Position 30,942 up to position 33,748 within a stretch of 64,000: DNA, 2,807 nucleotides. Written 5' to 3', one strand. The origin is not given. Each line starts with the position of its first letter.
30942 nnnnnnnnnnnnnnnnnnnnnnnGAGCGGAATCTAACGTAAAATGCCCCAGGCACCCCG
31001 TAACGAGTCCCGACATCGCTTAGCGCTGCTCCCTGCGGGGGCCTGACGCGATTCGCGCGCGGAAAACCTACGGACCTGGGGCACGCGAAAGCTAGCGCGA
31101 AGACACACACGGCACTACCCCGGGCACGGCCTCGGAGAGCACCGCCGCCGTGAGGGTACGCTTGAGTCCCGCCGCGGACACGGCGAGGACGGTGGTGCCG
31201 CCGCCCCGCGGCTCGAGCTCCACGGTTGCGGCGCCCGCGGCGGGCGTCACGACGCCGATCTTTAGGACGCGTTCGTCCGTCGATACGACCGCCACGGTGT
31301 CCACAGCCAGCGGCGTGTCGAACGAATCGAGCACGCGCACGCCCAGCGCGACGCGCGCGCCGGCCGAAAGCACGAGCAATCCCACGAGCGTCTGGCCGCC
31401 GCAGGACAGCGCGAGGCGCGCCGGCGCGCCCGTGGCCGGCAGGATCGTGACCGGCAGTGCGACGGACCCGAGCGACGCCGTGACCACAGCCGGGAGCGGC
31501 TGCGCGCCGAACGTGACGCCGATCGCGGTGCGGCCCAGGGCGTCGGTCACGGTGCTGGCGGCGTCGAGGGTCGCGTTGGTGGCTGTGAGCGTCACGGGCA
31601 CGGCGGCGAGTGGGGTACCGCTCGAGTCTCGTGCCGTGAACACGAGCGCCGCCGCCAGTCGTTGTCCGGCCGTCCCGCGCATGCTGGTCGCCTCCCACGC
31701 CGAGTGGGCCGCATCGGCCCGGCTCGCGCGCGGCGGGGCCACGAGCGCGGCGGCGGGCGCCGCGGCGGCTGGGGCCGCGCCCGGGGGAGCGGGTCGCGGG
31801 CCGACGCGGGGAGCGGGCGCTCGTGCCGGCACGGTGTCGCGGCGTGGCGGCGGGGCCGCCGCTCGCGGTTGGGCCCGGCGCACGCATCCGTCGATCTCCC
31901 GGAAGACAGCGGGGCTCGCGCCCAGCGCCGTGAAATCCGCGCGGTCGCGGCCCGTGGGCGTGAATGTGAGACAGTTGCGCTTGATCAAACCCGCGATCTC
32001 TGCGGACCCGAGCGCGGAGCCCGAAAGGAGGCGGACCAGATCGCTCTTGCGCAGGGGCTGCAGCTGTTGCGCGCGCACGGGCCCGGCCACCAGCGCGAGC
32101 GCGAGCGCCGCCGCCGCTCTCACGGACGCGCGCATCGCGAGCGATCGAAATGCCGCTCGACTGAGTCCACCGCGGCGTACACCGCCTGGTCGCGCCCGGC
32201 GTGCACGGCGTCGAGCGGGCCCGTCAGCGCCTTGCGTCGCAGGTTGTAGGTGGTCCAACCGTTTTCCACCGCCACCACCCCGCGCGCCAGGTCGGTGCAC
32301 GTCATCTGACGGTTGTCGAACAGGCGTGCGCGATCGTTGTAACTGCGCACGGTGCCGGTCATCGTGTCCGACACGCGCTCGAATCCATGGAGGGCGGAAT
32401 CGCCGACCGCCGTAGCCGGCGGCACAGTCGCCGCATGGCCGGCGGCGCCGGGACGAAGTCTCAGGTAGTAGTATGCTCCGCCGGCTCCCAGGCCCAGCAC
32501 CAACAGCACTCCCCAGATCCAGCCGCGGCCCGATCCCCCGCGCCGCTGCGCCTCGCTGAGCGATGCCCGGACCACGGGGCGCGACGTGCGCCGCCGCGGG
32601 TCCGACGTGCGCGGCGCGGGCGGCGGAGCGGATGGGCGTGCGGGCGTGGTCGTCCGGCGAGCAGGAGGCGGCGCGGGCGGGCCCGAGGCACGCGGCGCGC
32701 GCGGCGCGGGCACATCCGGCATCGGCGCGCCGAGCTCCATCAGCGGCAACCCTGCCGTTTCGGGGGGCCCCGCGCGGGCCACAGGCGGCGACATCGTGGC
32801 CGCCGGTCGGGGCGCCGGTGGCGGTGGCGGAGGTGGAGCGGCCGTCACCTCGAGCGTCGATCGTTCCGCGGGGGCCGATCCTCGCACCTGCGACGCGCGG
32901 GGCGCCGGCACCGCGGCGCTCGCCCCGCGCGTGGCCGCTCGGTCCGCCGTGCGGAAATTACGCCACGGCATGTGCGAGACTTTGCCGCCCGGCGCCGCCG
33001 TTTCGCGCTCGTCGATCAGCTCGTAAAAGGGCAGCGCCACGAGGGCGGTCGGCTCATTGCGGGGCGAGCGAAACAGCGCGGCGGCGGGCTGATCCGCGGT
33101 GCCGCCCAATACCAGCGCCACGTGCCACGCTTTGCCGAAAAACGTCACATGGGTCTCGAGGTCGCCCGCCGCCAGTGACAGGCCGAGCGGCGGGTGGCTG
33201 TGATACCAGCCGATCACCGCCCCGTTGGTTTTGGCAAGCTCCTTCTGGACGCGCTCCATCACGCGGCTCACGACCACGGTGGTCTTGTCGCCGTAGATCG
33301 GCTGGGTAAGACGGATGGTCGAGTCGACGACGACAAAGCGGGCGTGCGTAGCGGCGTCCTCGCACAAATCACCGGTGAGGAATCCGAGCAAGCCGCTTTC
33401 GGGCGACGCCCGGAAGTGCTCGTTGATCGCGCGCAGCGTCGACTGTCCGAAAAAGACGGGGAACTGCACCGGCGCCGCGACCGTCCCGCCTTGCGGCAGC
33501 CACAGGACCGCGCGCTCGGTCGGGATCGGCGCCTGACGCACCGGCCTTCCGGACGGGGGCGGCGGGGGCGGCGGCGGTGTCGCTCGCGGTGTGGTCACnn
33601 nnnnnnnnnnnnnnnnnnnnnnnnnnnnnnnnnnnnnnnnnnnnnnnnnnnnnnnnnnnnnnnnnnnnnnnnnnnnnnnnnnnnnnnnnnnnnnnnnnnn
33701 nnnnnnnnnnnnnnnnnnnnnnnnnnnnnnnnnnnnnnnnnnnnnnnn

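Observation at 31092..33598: An Rpn11/CSN5-like MPN+ (JAMM) domain is fused to a membrane anchor and paired with a secreted Ig-like protein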

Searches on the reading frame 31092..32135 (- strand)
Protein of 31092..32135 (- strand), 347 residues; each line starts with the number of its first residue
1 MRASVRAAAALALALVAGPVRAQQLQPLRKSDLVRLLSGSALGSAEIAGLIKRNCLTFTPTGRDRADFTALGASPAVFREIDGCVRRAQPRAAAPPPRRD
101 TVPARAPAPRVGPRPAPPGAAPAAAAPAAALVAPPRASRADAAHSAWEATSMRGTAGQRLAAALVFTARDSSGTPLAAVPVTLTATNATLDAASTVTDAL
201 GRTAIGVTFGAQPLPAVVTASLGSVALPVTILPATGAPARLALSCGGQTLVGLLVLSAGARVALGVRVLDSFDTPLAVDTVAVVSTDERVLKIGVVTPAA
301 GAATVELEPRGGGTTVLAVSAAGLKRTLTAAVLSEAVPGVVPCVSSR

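Call 6: search_protein_families(library=pfam, proteins=[window:31092-32135:-], max_evalue=1)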
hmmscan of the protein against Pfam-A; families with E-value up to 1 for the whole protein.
window:31092-32135:- (347 aa): 3 families
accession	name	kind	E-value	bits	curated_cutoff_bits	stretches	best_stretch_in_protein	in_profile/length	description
PF02369.22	Big_1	-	2.8e-09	37.4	34.9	2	160-230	17-89/93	Bacterial Ig-like domain (group 1)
PF13620.12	CarboxypepD_reg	-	0.0011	19.7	32.3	2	169-205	7-42/82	Carboxypeptidase regulatory-like domain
PF17789.7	MG4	-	0.13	12.9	24.7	0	168-204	22-57/95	Macroglobulin domain MG4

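Call 7: search_protein_families(library=ncbifam, proteins=[window:31092-32135:-], max_evalue=1)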
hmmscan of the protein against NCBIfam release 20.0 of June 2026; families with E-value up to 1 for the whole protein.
window:31092-32135:- (347 aa): 0 families
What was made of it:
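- Tried and rejected: NCBIfam gave nothing meaningful for either protein (call 7).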

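Call 58: search_protein_families(library=padloc, proteins=[window:31092-32135:-], max_evalue=0.1)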
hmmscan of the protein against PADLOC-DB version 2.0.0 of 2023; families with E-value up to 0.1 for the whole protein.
window:31092-32135:- (347 aa): 0 families
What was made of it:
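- On Bacterial Ubl-conjugation-associated JAB peptidases (E1/E2/Ubl operons, Bil, CBASS Cap3): PADLOC gives none (call 58).
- Closest known: Prokaryotic JAB families. Different: PADLOC gives no hit (call 58).
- PADLOC gives no hit for either protein (call 58).
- Tried and rejected: PADLOC gave nothing (call 58).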

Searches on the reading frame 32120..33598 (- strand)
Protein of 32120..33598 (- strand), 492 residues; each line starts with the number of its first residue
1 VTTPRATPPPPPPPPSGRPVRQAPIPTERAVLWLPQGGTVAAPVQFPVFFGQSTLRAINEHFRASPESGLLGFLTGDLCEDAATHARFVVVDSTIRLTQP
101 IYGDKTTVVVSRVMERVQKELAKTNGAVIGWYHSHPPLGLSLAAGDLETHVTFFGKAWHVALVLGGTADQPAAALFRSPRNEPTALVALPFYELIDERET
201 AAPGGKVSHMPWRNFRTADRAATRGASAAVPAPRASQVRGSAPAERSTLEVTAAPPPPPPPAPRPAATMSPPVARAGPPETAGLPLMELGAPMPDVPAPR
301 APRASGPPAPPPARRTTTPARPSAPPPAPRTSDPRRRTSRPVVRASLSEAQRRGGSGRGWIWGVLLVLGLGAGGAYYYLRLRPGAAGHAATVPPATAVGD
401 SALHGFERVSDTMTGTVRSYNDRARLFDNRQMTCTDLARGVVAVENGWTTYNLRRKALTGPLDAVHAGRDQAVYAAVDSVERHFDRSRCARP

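Call 6: search_protein_families(library=pfam, proteins=[window:32120-33598:-], max_evalue=1)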
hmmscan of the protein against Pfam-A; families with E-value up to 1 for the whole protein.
window:32120-33598:- (492 aa): 2 families
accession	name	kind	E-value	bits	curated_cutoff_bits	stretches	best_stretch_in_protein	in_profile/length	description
PF01398.27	JAB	-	8.4e-06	26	22.5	1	59-151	17-109/117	JAB1/Mov34/MPN/PAD-1 ubiquitin protease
PF14464.11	Prok-JAB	-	0.032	14.6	25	1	108-137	48-77/114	Prokaryotic homologs of the JAB domain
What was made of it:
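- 32936..33526 (-): Cytoplasmic MPN-fold domain (about residues 25-221). It includes a family-specific N-terminal strand (ILW.P, W33) and a C-terminal strand (PW.N, W212). Pfam JAB (call 6).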

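Call 7: search_protein_families(library=ncbifam, proteins=[window:32120-33598:-], max_evalue=1)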
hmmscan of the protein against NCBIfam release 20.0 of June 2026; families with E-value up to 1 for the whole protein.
window:32120-33598:- (492 aa): 1 family
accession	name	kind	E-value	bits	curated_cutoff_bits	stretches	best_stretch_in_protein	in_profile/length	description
NF005411.0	PRK06975.1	equivalog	0.049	11.9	414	1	309-382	278-350/660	fused uroporphyrinogen-III synthase HemD/membrane protein HemX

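Call 9: find_homologous_proteins(query=window:32120-33598:-)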
Query window:32120-33598:- (492 aa): 96 proteins with E <= 0.001 among 8000 candidates.
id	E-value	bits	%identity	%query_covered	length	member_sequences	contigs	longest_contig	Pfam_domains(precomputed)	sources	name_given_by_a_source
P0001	0.0e+0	1050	100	96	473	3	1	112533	PF01398.27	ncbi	-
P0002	2.4e-222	757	75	96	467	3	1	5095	PF01398.27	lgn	-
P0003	3.1e-196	671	64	97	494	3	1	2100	PF01398.27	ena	-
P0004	7.4e-192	657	66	97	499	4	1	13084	PF01398.27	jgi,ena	-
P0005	1.4e-183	629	63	97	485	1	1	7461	PF01398.27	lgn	-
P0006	3.7e-109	384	50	44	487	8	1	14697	-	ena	-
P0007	4.2e-104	367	47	51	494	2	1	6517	PF01398.27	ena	-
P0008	5.2e-102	360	49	50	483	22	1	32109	-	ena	-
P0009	2.6e-100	355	50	50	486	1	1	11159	-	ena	-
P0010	4.6e-99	351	41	98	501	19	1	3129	PF01398.27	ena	-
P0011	1.1e-90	323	48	48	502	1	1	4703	-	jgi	jgi:proteasome lid subunit RPN8/RPN11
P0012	2.7e-90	322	42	51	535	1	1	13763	PF01398.27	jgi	jgi:proteasome lid subunit RPN8/RPN11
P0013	2.7e-89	318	49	43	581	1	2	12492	PF01398.27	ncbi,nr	ncbi:MAG TPA: hypothetical protein VKP10_00325 [Gemmatimonadales bacterium]|nr:hypothetical protein 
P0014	8.1e-88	314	47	44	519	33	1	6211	-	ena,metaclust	metaclust:\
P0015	6.2e-87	311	45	52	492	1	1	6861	PF01398.27,PF14464.12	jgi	-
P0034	6.0e-81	291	42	94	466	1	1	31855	-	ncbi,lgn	-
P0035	6.5e-81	291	45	44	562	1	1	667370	PF01398.27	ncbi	-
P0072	2.1e-60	223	42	40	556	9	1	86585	PF01398.27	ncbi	-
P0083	1.4e-54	204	40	40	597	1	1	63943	PF01398.27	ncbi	-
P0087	2.4e-52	197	49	48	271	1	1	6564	PF01398.27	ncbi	-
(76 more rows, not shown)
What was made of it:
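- Checked: The identical NCBI protein P0001 has 473 aa (call 9).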

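Call 13: find_related_loci(query=A1, collection=genome_contigs, flank=10000)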
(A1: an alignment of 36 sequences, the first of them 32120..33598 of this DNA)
Query A1 (492 aa) in genome_contigs; peptide patterns used: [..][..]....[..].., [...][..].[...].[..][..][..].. (x = any residue, [..] = any of these).
599 stretches matched a pattern (row limit reached: there are more); 193 encode a relative of the query (tblastn E <= 1e-3); the best 80 are kept; 80 distinct loci.
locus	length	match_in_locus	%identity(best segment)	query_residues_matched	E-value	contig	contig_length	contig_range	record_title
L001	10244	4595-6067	63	15-492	3e-169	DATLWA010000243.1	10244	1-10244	MAG TPA_asm: Gemmatimonadales bacterium isolate SMAG_U13206 k141_335206, whole genome shotgun sequence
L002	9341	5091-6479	36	46-491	3e-81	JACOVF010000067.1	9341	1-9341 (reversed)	MAG: Gemmatimonadetes bacterium isolate NC_groundwater_93_Ag_S2p5_70_173 S_2p5_S6_170907_scaffold_1196119, whole genome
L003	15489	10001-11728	51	25-492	1e-59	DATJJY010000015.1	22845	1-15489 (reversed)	MAG TPA_asm: Gemmatimonadales bacterium isolate SMAG_U15578 k141_6083050, whole genome shotgun sequence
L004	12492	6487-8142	49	22-492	4e-59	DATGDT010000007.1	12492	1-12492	MAG TPA_asm: Gemmatimonadales bacterium isolate SMAG_U9681 k141_104053, whole genome shotgun sequence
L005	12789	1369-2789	52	25-492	3e-59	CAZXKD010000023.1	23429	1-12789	MAG TPA_asm: uncultured Gemmatimonadaceae bacterium isolate binchicken_co185_110 genome assembly, contig: NODE_2829_leng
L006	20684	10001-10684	50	25-254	4e-59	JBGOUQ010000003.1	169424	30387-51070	MAG: Gemmatimonadota bacterium isolate OBJ_0618_7090110_135 k141_2361739_length_169424_cov_134.9224, whole genome shotgu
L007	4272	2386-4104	45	25-492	9e-59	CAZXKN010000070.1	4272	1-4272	MAG TPA_asm: uncultured Gemmatimonadaceae bacterium isolate binchicken_co279_228 genome assembly, contig: k141_526318, w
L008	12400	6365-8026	50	22-492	1e-58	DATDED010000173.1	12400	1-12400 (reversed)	MAG TPA_asm: Gemmatimonadales bacterium isolate SMAG_U191 k141_419735, whole genome shotgun sequence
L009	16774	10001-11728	47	12-492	2e-58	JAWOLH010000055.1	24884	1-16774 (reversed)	MAG: Gemmatimonadales bacterium isolate bin_24 c_000022557648, whole genome shotgun sequence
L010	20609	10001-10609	51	22-224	1e-57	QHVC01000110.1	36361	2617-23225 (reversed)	MAG: Gemmatimonadetes bacterium isolate AG13 14_1009_16_30cm_scaffold_1330_curated, whole genome shotgun sequence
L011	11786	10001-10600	50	22-219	5e-58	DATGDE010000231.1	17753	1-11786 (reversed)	MAG TPA_asm: Gemmatimonadales bacterium isolate SMAG_U9666 k141_440129, whole genome shotgun sequence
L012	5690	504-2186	50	22-492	2e-57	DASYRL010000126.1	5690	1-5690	MAG TPA_asm: bacterium isolate SMAG_U4510 k141_3737703, whole genome shotgun sequence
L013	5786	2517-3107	50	25-219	3e-57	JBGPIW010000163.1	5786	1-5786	MAG: Gemmatimonadota bacterium isolate OBJ_0618_7090110_324 k141_515889_length_5786_cov_187.5134, whole genome shotgun s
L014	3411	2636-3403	44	13-262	7e-57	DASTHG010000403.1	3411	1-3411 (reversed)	MAG TPA_asm: Gemmatimonadales bacterium isolate SMAG_U452 k141_877291, whole genome shotgun sequence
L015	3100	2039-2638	49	22-219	2e-56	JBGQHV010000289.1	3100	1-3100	MAG: Gemmatimonadota bacterium isolate OBJ2_061818_070_64 k141_1353539_length_3100_cov_19.7087, whole genome shotgun seq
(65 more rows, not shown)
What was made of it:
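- Core-gene status: 193 GTDB species genomes encode a relative, and the best 80 are all Gemmatimonadota MAGs (call 13).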

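Call 58: search_protein_families(library=padloc, proteins=[window:32120-33598:-], max_evalue=0.1)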
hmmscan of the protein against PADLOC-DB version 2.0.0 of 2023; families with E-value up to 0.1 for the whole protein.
window:32120-33598:- (492 aa): 0 families

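Call 67: find_encoding_contigs(protein=P0001, flank=3000, max_places=1)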
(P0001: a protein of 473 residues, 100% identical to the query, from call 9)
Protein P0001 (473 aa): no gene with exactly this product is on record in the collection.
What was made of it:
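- Tried and rejected: Looking up the contig of the identical protein P0001 failed (call 67).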

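Call 68: list_cluster_members(proteins=[P0001, P0002, P0035, P0034, P0072, P0083, P0087, P0168, P0235, P0139])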
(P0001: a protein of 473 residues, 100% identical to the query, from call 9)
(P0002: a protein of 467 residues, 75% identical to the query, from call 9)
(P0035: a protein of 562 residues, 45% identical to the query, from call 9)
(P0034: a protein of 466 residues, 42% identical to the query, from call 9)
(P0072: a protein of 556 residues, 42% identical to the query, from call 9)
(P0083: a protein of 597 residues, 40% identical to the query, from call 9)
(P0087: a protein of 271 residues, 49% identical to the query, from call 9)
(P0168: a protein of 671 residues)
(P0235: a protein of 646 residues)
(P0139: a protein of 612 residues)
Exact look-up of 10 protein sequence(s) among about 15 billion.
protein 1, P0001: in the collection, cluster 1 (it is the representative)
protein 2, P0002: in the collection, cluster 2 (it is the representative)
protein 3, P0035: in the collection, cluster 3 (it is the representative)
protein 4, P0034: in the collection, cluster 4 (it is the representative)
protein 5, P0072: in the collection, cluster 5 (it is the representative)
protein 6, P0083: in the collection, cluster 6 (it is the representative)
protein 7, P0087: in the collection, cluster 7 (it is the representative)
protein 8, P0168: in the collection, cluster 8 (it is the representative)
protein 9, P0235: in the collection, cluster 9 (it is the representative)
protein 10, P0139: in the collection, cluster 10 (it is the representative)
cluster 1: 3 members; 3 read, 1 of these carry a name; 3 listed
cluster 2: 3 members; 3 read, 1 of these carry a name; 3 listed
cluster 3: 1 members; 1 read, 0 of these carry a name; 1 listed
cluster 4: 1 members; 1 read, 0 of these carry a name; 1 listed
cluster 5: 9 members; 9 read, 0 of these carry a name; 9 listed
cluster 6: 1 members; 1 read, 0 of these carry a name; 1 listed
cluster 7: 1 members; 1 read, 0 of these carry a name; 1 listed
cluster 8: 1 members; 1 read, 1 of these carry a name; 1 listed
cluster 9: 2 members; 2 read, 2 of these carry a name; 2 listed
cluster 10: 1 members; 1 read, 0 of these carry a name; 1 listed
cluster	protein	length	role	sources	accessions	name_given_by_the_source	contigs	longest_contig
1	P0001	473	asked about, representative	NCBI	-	-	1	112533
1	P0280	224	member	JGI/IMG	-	hypothetical protein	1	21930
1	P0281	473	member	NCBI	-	-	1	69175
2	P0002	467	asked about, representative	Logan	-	-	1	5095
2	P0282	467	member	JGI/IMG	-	proteasome lid subunit RPN8/RPN11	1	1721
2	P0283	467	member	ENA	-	-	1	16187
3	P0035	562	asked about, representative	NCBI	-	-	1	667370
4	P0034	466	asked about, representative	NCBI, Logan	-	-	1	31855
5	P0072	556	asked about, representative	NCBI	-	-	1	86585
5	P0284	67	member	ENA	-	-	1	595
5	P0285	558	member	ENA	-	-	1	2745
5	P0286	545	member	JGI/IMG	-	-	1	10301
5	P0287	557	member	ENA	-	-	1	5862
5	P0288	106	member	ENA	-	-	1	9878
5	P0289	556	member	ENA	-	-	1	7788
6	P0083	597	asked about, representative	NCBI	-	-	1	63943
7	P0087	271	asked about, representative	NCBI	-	-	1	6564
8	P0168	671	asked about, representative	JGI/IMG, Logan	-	proteasome lid subunit RPN8/RPN11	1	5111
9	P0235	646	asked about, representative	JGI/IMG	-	proteasome lid subunit RPN8/RPN11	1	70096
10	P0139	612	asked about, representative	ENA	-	-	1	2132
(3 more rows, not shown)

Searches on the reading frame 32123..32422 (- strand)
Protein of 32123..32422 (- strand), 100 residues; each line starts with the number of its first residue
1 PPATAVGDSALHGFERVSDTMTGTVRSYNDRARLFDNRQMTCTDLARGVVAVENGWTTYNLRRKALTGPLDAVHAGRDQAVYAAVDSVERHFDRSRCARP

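Call 45: predict_structure(alignment_id=A3)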
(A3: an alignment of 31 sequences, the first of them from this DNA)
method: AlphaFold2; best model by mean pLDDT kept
length: 100 residues; sequences in the alignment: 31
mean_pLDDT: 93.8   pTM: 0.84
mean pLDDT of the five models: 93.8, 93.3, 93.3, 93.0, 92.9
residues with pLDDT >= 90: 88; 70-90: 5; 50-70: 6; < 50: 1
segments of 3 or more residues with pLDDT < 50: none
pLDDT, mean of each block of 10 residues (from residue 1): 63 95 99 98 98 98 93 97 99 97
secondary structure, 60 per line:
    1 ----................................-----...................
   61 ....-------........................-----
elements in order: H5-36 H42-64 H72-95
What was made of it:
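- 32123..32422 (-): Periplasmic C-terminal domain (last 100 aa), modelled as an antiparallel three-helix bundle. C434 and C489 are invariant and probably form a disulfide. The conserved C-terminus reads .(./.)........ AF2 pLDDT 93.8 (call 45).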

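Call 47: fold_search(model_id=the predicted structure, library=pdb)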
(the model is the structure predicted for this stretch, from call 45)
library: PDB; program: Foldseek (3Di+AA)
matches with E <= 10: 263; with E <= 0.001: 0
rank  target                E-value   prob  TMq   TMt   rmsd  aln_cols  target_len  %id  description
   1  9rgx_A                5.0e-01  0.97  0.64  0.66   2.9        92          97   12  X-ray crystal structure of a de novo designed single-chain antiparallel 3-helix coiled-coil bundle, sc-apCC3-ACW (released 2025-09-03)
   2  8zar_C                8.8e-01  0.72  0.56  0.17  27.5       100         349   14  EmrAB-TolC MFS-type tripartite multidrug efflux pump FA (released 2025-04-30)
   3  3tul_A                9.3e-01  0.14  0.27  0.21  16.9        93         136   15  Crystal structure of N-terminal region of Type III Secretion Major Translocator SipB (residues 82-226) (released 2012-02-15)
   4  9tg4_E                9.8e-01  0.80  0.54  0.17  16.2       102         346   14  Structure of the YbjP lipoprotein bound to the AcrABZ-TolC efflux pump (released 2026-04-08)
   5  5ng5_A                1.0e+00  0.89  0.60  0.19   9.0        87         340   15  multi-drug efflux; membrane transport; RND superfamily; Drug resistance (released 2017-04-19)
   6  8zal_A                1.0e+00  0.75  0.56  0.17  23.4        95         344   13  EmrAB-TolC MFS-type tripartite multidrug efflux pump EA (released 2025-04-30)
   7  8j0h_A                1.0e+00  0.28  0.37  0.29  16.4       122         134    7  Crystal structure of the fission yeast Rex1BD protein(C4H3.06) (released 2023-11-01)
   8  3tul_C                1.0e+00  0.15  0.28  0.22  16.1        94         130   15  Crystal structure of N-terminal region of Type III Secretion Major Translocator SipB (residues 82-226) (released 2012-02-15)
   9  9qgy_G                1.1e+00  0.87  0.59  0.18  17.6        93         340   11  Structure of the YbjP lipoprotein bound to the MacAB-TolC tripartite efflux pump (released 2026-03-25)
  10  9tg4_G                1.2e+00  0.75  0.54  0.17  16.1       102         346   14  Structure of the YbjP lipoprotein bound to the AcrABZ-TolC efflux pump (released 2026-04-08)
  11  3fpp_A                1.2e+00  0.77  0.58  0.23  19.8        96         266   11  Crystal structure of E.coli MacA (released 2009-04-28)
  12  9tg4_H                1.3e+00  0.69  0.54  0.17  16.2       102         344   14  Structure of the YbjP lipoprotein bound to the AcrABZ-TolC efflux pump (released 2026-04-08)
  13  1hx1_B                1.3e+00  0.25  0.39  0.36   8.4       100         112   10  CRYSTAL STRUCTURE OF A BAG DOMAIN IN COMPLEX WITH THE HSC70 ATPASE DOMAIN (released 2001-03-07)
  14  9v53_A1               1.4e+00  0.69  0.54  0.17  16.3       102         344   14  Structure of TolC, YbjP, and AcrABZ complex (released 2025-11-05)
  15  8j0h_E                1.4e+00  0.44  0.45  0.36  15.4       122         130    9  Crystal structure of the fission yeast Rex1BD protein(C4H3.06) (released 2023-11-01)
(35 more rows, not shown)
